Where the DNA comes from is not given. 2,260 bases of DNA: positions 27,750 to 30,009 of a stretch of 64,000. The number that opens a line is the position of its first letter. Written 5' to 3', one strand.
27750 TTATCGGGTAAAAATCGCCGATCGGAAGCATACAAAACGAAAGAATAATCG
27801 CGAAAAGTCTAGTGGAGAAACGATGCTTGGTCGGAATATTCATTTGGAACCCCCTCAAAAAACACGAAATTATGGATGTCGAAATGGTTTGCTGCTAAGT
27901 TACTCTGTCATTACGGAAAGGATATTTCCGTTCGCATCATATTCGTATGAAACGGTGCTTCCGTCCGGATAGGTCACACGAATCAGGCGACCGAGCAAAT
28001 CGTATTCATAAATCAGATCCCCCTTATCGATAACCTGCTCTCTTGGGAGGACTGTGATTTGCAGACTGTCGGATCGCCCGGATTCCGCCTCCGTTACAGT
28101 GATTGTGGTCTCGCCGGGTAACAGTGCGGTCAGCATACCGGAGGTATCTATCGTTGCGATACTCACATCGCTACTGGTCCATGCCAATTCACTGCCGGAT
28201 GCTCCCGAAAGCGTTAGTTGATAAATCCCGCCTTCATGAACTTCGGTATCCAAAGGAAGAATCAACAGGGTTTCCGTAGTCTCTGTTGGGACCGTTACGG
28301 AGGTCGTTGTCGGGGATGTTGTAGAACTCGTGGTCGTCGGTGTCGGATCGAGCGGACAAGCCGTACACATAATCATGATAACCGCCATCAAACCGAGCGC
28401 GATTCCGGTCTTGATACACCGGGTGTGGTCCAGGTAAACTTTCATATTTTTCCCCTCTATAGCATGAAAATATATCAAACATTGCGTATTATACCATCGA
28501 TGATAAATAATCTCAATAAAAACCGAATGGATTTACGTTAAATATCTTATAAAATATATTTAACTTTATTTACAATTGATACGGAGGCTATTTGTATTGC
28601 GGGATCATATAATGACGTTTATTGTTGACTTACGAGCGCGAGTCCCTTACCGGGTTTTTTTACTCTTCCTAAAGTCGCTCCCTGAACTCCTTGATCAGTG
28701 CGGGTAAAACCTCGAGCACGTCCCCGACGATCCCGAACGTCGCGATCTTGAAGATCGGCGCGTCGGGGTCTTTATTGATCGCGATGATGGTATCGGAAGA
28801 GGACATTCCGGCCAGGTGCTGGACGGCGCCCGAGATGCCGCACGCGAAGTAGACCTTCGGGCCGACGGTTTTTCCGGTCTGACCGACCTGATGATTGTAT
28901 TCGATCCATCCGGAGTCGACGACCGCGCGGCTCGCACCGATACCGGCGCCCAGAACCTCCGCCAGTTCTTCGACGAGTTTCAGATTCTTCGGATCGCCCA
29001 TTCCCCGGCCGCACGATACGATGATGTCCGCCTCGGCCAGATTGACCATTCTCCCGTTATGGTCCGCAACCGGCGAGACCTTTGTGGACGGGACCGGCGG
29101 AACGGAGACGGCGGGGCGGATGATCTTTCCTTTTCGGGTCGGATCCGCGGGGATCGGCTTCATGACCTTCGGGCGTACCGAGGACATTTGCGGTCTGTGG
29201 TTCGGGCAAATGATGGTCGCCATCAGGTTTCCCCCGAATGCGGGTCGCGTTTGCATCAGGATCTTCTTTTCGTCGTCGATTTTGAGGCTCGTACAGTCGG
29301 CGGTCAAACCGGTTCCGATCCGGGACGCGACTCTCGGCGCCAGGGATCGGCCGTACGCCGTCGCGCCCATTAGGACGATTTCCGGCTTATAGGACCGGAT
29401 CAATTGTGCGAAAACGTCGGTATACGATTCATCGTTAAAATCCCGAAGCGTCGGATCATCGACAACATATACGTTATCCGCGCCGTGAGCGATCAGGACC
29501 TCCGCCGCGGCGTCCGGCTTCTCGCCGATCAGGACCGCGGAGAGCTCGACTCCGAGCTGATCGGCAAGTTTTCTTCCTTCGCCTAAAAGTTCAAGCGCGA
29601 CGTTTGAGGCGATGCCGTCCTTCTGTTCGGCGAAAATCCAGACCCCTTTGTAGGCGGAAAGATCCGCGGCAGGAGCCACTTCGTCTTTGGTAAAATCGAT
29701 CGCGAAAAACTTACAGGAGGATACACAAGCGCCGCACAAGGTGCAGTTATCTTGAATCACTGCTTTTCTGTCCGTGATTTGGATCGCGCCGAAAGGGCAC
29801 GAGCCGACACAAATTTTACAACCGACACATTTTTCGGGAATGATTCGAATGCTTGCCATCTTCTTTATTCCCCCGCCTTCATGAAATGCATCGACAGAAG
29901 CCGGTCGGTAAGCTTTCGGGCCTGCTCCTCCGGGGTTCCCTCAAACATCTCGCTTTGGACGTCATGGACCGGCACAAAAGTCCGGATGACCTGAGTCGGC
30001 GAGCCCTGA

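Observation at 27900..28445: Small Big_2 lipoprotein ending in two YD repeats, co-oriented 41 nt upstream of the giant RHS gene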

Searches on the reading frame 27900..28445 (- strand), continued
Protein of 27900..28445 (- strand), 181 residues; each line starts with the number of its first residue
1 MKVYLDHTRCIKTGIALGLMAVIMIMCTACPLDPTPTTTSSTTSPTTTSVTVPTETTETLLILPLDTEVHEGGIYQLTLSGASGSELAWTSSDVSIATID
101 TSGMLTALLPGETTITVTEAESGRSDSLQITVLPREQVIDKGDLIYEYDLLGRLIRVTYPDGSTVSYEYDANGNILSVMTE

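Call 63: search_protein_families(library=pfam, proteins=[L094:10617-20573:+, L101:463-9597:+, L070:6946-12090:+], max_evalue=0.0001)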
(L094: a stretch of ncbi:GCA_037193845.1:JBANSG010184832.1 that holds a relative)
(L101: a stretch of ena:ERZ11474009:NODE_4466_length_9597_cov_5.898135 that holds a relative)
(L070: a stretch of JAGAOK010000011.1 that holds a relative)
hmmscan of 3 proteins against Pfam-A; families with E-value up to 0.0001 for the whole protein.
L094:10617-20573:+ (3319 aa): 7 families
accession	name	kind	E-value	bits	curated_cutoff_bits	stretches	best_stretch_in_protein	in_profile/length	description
PF05593.20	RHS_repeat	-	1.9e-41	140.1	22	3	3188-3225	1-38/38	RHS Repeat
PF00041.27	fn3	-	1.3e-18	67.4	25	0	1249-1312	2-67/84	Fibronectin type III domain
PF18911.6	PKD_4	-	3.6e-16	59.4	27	1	2220-2289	13-82/85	PKD domain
PF20148.4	DUF6531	-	2.4e-10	41.1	24.1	1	2761-2830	2-70/74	Domain of unknown function (DUF6531)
PF00801.26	PKD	-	2.9e-09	37.2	23.5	1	2222-2286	12-77/80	PKD domain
PF15418.12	DUF4625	-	4.6e-09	37.1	27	0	1435-1529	28-130/131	Domain of unknown function (DUF4625)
PF19077.6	Big_13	-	2e-07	31.9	27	0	1692-1725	67-101/102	Bacterial Ig-like domain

L101:463-9597:+ (3045 aa): 6 families
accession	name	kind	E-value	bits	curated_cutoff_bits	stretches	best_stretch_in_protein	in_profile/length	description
PF00041.27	fn3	-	4.5e-27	94.5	25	2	1792-1871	2-82/84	Fibronectin type III domain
PF18911.6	PKD_4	-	6.8e-16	58.5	27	1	2764-2837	3-77/85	PKD domain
PF00801.26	PKD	-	2.2e-10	40.8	23.5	1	2792-2836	27-73/80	PKD domain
PF13754.12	Big_3_4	-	7.7e-06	26.2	27.3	0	2811-2850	25-64/106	Domain of unknown function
PF25059.1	FN3_DSCAM-DSCAML_C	-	1.5e-05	25.7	39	0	2306-2348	30-72/89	DSCAM/DSCAML C-terminal Fn3-like domain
PF17957.7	Big_7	-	2.6e-05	25.2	24.1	0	2568-2647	1-70/70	Bacterial Ig domain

L070:6946-12090:+ (1715 aa): 7 families
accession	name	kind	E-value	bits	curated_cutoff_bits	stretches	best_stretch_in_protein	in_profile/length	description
PF00041.27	fn3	-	6.8e-33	113.2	25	4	704-783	2-82/84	Fibronectin type III domain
PF18370.7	RGI_lyase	-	1.2e-15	58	27.8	1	800-874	10-83/86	Rhamnogalacturonan I lyases beta-sheet domain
PF19077.6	Big_13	-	4.1e-07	30.9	27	0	1435-1471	56-93/102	Bacterial Ig-like domain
PF17957.7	Big_7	-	9.6e-07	29.8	24.1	0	1385-1459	1-70/70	Bacterial Ig domain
PF25523.1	Ig_RIMBP2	-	1.5e-06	28.6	27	0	1087-1131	2-54/105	RIMBP2-like, immunoglobulin-like domain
PF25059.1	FN3_DSCAM-DSCAML_C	-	1.6e-05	25.6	39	0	1512-1578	21-89/89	DSCAM/DSCAML C-terminal Fn3-like domain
PF16893.11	fn3_2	-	3.2e-05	24.4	27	0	1097-1161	11-79/89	Fibronectin type III domain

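Call 69: search_protein_families(library=pfam, proteins=[L019:1393-4992:+, L020:2959-6558:+, L030:523-4122:+, L047:775-4374:+, L049:682-4281:+, L086:463-4062:+, L095:10268-13867:+], max_evalue=0.0001)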
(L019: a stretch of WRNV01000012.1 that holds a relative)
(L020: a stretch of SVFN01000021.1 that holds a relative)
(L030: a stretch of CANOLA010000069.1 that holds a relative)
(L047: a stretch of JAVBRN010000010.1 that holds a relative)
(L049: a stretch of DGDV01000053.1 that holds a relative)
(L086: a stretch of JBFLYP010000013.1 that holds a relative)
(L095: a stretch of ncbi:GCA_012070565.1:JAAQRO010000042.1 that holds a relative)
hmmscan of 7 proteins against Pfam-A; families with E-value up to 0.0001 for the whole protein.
L019:1393-4992:+ (1200 aa): 3 families
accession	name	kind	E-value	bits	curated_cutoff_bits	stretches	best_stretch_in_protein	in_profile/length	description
PF05593.20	RHS_repeat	-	6.5e-108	351.9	22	11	829-865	1-37/38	RHS Repeat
PF20148.4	DUF6531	-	4.8e-13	49.7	24.1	1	344-401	1-57/74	Domain of unknown function (DUF6531)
PF24085.1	DUF7370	-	6e-05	23.8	27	0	641-667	60-86/124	Family of unknown function (DUF7370)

L020:2959-6558:+ (1200 aa): 2 families
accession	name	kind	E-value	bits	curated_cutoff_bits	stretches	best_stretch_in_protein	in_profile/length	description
PF05593.20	RHS_repeat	-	1.5e-86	283.8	22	10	877-913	1-37/38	RHS Repeat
PF01841.26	Transglut_core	-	3.5e-08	34.1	23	1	104-226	9-98/108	Transglutaminase-like superfamily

L030:523-4122:+ (1200 aa): 8 families
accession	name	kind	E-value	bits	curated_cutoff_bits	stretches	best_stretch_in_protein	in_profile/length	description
PF00553.25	CBM_2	-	3.5e-35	120.8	24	2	175-264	2-92/101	Cellulose binding domain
PF00092.34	VWA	-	7e-16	59.4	23.8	1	668-823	1-166/174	von Willebrand factor type A domain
PF18884.5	TSP3_bac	-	5.7e-14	52.1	25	1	487-507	1-21/22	Bacterial TSP3 repeat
PF20148.4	DUF6531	-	4.8e-13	49.7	24.1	1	886-941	5-58/74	Domain of unknown function (DUF6531)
PF13519.12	VWA_2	-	8.1e-12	46.1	27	1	669-770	1-106/107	von Willebrand factor type A domain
PF08239.17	SH3_3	-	1.3e-11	44.9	27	1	956-1011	1-54/54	Bacterial SH3 domain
PF05593.20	RHS_repeat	-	1e-09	39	22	1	1106-1138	1-33/38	RHS Repeat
PF09478.16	CBM49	-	8.5e-08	32.8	23.4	1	81-145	19-77/80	Carbohydrate binding domain CBM49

L047:775-4374:+ (1200 aa): 4 families
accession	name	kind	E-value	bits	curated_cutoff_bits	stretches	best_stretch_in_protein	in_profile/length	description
PF05593.20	RHS_repeat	-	2e-133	433.2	22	14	1044-1080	1-37/38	RHS Repeat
PF20148.4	DUF6531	-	2.4e-12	47.4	24.1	1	348-418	3-72/74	Domain of unknown function (DUF6531)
PF25023.1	TEN_YD-shell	-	3.9e-08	32.3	50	0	873-980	43-150/909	Teneurin YD-shell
PF01476.26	LysM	-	1.5e-06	28.5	20.9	1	270-312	1-42/43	LysM domain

L049:682-4281:+ (1200 aa): 6 families
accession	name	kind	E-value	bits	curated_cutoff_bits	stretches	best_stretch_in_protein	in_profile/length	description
PF25020.1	TTR_TEN1-4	-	3.8e-24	84.8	27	1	561-644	3-86/86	Teneurin TTR-like domain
PF19077.6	Big_13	-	4.6e-12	46.8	27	1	448-511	34-101/102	Bacterial Ig-like domain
PF24329.1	FN-plug_TEN1-4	-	1.4e-07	32.1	27.8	1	912-982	1-71/86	Teneurin 1-4, FN-plug domain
PF25021.1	TEN_NHL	-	5.4e-06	26.1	27.1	0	1129-1169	316-356/357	Teneurin NHL domain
PF02494.22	HYR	-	6.7e-06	26.8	21.7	0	388-413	55-80/81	HYR domain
PF13620.12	CarboxypepD_reg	-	1.5e-05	25.7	32.3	0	567-639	2-77/82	Carboxypeptidase regulatory-like domain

L086:463-4062:+ (1200 aa): 13 families
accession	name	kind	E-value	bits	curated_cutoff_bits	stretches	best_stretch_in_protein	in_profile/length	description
PF00395.25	SLH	-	4.4e-45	151.8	20.8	3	34-73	3-43/44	S-layer homology domain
PF00092.34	VWA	-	1.8e-20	74.3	23.8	1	801-968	1-171/174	von Willebrand factor type A domain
PF13519.12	VWA_2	-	2.1e-16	60.9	27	1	802-906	1-107/107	von Willebrand factor type A domain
PF13620.12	CarboxypepD_reg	-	1.4e-14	54.6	32.3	2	217-294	2-81/82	Carboxypeptidase regulatory-like domain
PF20148.4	DUF6531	-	2.2e-12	47.6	24.1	1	1025-1080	5-57/74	Domain of unknown function (DUF6531)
PF13715.12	CarbopepD_reg_2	-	2.2e-09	37.7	32.2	0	300-349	1-50/88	CarboxypepD_reg-like domain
PF00041.27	fn3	-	3.4e-08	34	25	0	513-582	15-81/84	Fibronectin type III domain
PF18884.5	TSP3_bac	-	4.8e-08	33.1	25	1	644-663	1-20/22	Bacterial TSP3 repeat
PF13768.12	VWA_3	-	1.4e-07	32.1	27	1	801-955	2-154/155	von Willebrand factor type A domain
PF05762.20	VWA_CoxE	-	2.5e-05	24.3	26.4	1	799-913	56-167/222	VWA domain containing CoxE-like protein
PF02369.22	Big_1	-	4.9e-05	23.8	34.9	0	297-340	18-67/93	Bacterial Ig-like domain (group 1)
PF20598.4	DUF6795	-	6.7e-05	23.6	27.4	0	217-262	1-48/103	Domain of unknown function (DUF6795)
PF03850.20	Tfb4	-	7.1e-05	22.9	27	0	867-965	139-212/273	Transcription factor Tfb4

L095:10268-13867:+ (1200 aa): 0 families

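Call 74: find_encoding_contigs(protein=P0192, flank=10000, max_places=2)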
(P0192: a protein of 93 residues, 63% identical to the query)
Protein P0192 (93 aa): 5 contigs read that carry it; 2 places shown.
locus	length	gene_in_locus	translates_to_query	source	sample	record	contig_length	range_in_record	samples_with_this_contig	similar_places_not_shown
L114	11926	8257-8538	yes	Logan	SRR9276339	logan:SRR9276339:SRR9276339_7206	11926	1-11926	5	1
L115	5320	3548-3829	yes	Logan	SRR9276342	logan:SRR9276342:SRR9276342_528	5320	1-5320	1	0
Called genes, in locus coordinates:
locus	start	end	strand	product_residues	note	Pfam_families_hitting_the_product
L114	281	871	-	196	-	-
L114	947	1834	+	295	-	-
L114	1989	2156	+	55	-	-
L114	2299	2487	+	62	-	-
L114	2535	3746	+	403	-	PF01139:RtcB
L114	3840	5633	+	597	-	-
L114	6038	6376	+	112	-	PF12844:HTH_19 (weak), PF13560:HTH_31 (faint), PF01381:HTH_3, PF04545:Sigma70_r4 (faint)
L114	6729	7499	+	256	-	PF12746:GNAT_acetyltran, PF00583:Acetyltransf_1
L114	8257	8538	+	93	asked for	PF25023:TEN_YD-shell (weak), PF05593:RHS_repeat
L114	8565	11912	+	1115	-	-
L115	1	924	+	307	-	?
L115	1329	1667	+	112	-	PF12844:HTH_19 (weak), PF13560:HTH_31 (faint), PF01381:HTH_3, PF04545:Sigma70_r4 (faint)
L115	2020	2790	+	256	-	PF12746:GNAT_acetyltran, PF00583:Acetyltransf_1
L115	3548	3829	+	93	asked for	PF25023:TEN_YD-shell (weak), PF05593:RHS_repeat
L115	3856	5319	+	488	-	?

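Call 75: find_encoding_contigs(protein=P0181, flank=10000, max_places=2)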
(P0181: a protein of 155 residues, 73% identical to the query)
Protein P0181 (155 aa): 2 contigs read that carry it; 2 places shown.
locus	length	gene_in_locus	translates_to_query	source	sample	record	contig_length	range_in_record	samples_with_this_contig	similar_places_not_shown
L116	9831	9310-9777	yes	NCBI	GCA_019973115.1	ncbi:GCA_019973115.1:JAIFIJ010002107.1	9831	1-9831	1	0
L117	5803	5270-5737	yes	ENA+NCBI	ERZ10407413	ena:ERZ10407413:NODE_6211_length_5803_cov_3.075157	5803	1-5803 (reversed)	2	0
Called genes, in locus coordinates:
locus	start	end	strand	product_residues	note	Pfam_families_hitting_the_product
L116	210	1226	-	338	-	PF00535:Glycos_transf_2, PF10111:Glyco_tranf_2_2 (weak), PF13641:Glyco_tranf_2_3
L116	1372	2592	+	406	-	PF00365:PFK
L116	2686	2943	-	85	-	-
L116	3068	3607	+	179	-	PF01035:DNA_binding_1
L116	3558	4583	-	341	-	PF00294:PfkB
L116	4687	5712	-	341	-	PF00294:PfkB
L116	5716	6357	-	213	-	PF01081:Aldolase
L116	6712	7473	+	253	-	PF09339:HTH_IclR, PF01614:IclR_C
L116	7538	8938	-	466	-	PF02614:UxaC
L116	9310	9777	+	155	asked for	PF25023:TEN_YD-shell, PF05593:RHS_repeat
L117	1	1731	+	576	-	?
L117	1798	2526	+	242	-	PF20772:TACO1_YebC_N, PF01709:Transcrip_reg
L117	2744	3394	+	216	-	PF03006:HlyIII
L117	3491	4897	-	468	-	PF02614:UxaC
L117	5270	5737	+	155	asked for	PF25023:TEN_YD-shell, PF05593:RHS_repeat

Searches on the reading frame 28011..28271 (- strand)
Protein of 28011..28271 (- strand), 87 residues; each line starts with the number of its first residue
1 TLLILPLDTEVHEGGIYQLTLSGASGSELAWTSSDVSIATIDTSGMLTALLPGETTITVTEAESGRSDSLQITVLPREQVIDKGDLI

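Call 37: search_protein_representatives(alignment_id=A2)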
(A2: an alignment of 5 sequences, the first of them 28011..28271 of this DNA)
Query: 5 sequences, 86 profile positions. Proteins with E-value up to 0.001 (for the whole library): 78745; up to 1e-10: 28680; up to 1e-30: 3878. The best 150 are listed.
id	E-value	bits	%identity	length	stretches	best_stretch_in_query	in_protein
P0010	8.5e-211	698.6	-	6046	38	23-73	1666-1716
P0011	2.9e-209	693.7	-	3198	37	21-83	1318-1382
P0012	2.7e-197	655.4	-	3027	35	7-80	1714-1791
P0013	7.7e-192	637.9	-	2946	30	24-74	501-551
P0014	1.3e-187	624.4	-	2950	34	6-76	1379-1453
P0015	9.0e-186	618.4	-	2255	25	8-77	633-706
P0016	1.5e-175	585.6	-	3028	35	9-76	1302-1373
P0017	6.7e-175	583.6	-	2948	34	9-78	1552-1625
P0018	1.6e-172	576.0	-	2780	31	10-73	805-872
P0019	2.9e-170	568.7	-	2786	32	21-78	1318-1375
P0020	3.6e-170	568.4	-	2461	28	23-74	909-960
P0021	1.5e-169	566.4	-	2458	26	10-75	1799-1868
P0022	1.9e-167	559.7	-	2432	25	8-85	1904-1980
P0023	2.9e-167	559.1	-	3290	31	26-75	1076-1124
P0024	3.9e-167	558.7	-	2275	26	24-80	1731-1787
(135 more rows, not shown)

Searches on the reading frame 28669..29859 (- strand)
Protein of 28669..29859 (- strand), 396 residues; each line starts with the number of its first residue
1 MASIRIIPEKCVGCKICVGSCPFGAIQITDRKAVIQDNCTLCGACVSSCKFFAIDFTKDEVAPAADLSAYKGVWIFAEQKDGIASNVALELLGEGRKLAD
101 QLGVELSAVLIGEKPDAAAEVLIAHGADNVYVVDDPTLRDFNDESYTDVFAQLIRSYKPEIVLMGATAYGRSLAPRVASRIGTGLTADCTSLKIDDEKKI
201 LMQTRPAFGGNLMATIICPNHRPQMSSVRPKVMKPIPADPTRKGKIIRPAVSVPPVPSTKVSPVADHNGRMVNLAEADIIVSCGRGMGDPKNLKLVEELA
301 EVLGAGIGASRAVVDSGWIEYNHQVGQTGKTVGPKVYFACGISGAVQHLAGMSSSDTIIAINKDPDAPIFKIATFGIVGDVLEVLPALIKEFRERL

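Call 25: search_protein_families(library=pfam, proteins=[window:28669-29859:-], max_evalue=0.001)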
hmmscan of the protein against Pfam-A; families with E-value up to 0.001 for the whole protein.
window:28669-29859:- (396 aa): 14 families
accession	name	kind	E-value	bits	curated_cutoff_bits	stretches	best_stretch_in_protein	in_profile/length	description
PF01012.27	ETF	-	9.6e-53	179.1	26.7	1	73-252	1-179/181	Electron transfer flavoprotein domain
PF00766.25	ETF_alpha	-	1e-36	125.2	27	1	273-353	1-81/81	Electron transfer flavoprotein FAD-binding domain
PF00037.32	Fer4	-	1.2e-12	47.5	21.1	2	5-27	2-24/24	4Fe-4S binding domain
PF12837.12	Fer4_6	-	1.7e-09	37.6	25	1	4-26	2-24/24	4Fe-4S binding domain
PF12797.12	Fer4_2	-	2.1e-09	37.1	24.5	2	4-23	3-22/22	4Fe-4S binding domain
PF13237.11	Fer4_10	-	1.5e-07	31.7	25.5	1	4-49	2-52/53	4Fe-4S dicluster domain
PF12838.12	Fer4_7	-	4.4e-07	30.7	27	1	10-51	1-50/52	4Fe-4S dicluster domain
PF13183.11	Fer4_8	-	8.5e-07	29.9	27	0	37-65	3-31/68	4Fe-4S dicluster domain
PF13187.11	Fer4_9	-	9.5e-07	29.2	27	1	10-50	1-48/52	4Fe-4S dicluster domain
PF12800.12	Fer4_4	-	9.7e-07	29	24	0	8-24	1-17/17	4Fe-4S binding domain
PF13534.11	Fer4_17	-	6.8e-06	27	22.2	0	38-63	1-25/61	4Fe-4S dicluster domain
PF13484.11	Fer4_16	-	7.4e-06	27.1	30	0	10-29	1-20/66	4Fe-4S double cluster binding domain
PF14697.11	Fer4_21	-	2.1e-05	25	35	1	6-49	3-51/59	4Fe-4S dicluster domain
PF25160.1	LdpA_Fe-S-bd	-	0.00038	20.6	27.6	0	4-29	21-46/49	LdpA Fe-S cluster-binding domain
